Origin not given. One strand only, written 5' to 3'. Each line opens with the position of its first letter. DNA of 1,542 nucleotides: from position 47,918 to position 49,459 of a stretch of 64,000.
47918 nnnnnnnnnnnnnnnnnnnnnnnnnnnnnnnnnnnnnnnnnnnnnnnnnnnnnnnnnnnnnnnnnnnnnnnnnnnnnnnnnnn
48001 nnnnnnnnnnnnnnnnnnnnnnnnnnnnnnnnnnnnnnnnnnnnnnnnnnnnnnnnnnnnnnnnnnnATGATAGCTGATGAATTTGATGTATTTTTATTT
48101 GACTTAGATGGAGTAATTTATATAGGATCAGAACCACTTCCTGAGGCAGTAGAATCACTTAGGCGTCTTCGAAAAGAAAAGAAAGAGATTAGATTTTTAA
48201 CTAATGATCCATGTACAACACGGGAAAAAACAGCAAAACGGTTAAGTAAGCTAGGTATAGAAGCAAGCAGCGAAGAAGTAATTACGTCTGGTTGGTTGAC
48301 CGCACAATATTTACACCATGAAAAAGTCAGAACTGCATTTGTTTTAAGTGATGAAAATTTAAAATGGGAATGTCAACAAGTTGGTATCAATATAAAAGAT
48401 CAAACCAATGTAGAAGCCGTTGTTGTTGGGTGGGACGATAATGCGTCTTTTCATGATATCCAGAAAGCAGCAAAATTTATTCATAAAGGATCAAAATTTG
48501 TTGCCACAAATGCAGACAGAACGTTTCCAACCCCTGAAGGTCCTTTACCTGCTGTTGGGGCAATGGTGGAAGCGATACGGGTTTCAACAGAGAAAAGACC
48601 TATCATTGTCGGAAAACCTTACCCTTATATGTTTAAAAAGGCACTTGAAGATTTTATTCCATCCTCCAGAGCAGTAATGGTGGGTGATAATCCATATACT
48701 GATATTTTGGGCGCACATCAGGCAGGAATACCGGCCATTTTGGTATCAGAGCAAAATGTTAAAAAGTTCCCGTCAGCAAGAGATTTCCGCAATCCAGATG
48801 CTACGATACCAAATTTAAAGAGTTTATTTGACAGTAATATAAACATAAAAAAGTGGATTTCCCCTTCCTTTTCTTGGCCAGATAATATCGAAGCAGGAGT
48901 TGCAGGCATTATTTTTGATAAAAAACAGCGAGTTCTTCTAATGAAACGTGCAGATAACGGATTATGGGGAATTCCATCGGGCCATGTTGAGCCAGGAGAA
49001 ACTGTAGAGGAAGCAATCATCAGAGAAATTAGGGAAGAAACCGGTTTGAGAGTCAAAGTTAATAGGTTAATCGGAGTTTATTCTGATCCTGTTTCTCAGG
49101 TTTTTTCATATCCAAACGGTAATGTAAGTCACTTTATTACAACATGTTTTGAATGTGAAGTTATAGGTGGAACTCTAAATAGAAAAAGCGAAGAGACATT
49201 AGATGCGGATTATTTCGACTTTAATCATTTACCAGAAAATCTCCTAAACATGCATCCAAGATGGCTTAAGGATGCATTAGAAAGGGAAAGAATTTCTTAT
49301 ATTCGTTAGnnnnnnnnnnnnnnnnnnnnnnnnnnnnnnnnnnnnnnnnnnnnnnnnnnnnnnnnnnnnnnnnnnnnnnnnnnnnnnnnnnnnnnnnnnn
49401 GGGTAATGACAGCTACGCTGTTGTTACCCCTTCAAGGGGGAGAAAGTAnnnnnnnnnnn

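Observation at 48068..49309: HAD-IIA phosphatase fused to a NUDIX hydrolase as a candidate self-immunity enzyme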

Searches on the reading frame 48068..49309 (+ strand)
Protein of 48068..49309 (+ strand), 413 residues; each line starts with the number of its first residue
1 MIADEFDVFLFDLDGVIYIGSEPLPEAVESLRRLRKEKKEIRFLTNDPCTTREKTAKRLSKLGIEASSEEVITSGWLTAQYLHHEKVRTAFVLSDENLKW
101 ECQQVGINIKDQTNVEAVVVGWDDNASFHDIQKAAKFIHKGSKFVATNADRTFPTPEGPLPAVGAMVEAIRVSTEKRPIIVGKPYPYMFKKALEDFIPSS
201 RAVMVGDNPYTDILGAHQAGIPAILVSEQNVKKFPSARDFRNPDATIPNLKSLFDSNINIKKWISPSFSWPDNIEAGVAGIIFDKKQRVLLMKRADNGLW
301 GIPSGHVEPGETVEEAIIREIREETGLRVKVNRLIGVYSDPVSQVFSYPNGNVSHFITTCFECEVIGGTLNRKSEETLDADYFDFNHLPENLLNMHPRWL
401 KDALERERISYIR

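Call 3: search_protein_families(library=pfam, proteins=[window:48068-49309:+], max_evalue=0.01)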
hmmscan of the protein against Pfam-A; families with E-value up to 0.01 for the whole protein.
window:48068-49309:+ (413 aa): 7 families
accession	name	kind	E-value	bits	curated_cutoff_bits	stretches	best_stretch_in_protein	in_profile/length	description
PF13344.12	Hydrolase_6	-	4.6e-25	88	27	1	9-107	1-100/101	Haloacid dehalogenase-like hydrolase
PF00293.34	NUDIX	-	8.4e-24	84.5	21.1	1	276-396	4-127/134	NUDIX domain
PF00702.32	Hydrolase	-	3.7e-18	67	26.4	1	7-220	2-191/191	haloacid dehalogenase-like hydrolase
PF13242.12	Hydrolase_like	-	2.2e-15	56.7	22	1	181-251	2-73/75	HAD-hyrolase-like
PF13419.12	HAD_2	-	3.9e-07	30.8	23.8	1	182-226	134-178/178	Haloacid dehalogenase-like hydrolase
PF14815.12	NUDIX_4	-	2.4e-06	27.8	35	1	279-330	2-54/113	NUDIX domain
PF22327.2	Nudt16-like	-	0.00019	21.9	27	1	285-365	21-99/161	U8 snoRNA-decapping enzyme-like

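Call 4: search_protein_families(library=ncbifam, proteins=[window:48068-49309:+], max_evalue=0.01)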
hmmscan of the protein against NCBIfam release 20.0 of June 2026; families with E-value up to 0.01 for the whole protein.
window:48068-49309:+ (413 aa): 47 families (the best 25 are shown)
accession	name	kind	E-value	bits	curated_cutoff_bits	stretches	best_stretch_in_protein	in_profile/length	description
TIGR01457.1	HAD-SF-IIA-hyp2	hypoth_equivalog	1.4e-44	152.4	247.65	1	8-247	3-243/249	TIGR01457 family HAD-type hydrolase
TIGR01460.1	HAD-SF-IIA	subfamily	5.7e-44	150.7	100.15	1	9-227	1-244/246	HAD-IIA family hydrolase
TIGR01452.1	PGP_euk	subfamily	3.3e-42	144.8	201.95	1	7-227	3-247/279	phosphoglycolate/pyridoxal phosphate family phosphatase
NF053752.1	TK1734_fam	exception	3e-41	141.4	475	1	10-254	4-256/260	2-phosphoglycolate phosphatase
NF007762.0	PRK10444.1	equivalog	2.8e-35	122.1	368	1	10-227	7-221/250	HAD-IIA family hydrolase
TIGR01458.1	HAD-SF-IIA-hyp3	hypoth_equivalog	8.7e-31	107.2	175.95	1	8-232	3-229/257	TIGR01458 family HAD-type hydrolase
TIGR01459.1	HAD-SF-IIA-hyp4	hypoth_equivalog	6.6e-27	94.5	103.75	1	2-226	4-240/242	TIGR01459 family HAD-type hydrolase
TIGR02253.1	CTE7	subfamily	6e-14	52.3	169.75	1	180-253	147-220/221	TIGR02253 family HAD-type hydrolase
TIGR01456.1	CECR5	hypoth_equivalog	2.1e-13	49.9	139.25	2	9-74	3-73/321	TIGR01456 family HAD-type hydrolase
NF006530.0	PRK08999.1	equivalog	6.9e-13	48.3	245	1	278-334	9-69/315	Nudix family hydrolase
NF041652.1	Nud_hyd_Dein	equivalog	5.4e-12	46.2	200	1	276-338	13-83/152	Nudix hydrolase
NF001299.0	PRK00241.1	equivalog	2e-11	43.9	158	1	285-390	144-240/263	NAD(+) diphosphatase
NF003788.0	PRK05379.1-5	equivalog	6.1e-11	42.2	354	1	288-404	225-341/351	bifunctional nicotinamide-nucleotide adenylyltransferase/Nudix hydroxylase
NF053830.1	RUBPPhHalo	equivalog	2.9e-09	36.9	330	1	183-254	159-231/234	ribulose-1,5-bisphosphate 5-phosphatase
TIGR00586.1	mutt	equivalog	5.7e-09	36.1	97.9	1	279-335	9-69/129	8-oxo-dGTP diphosphatase MutT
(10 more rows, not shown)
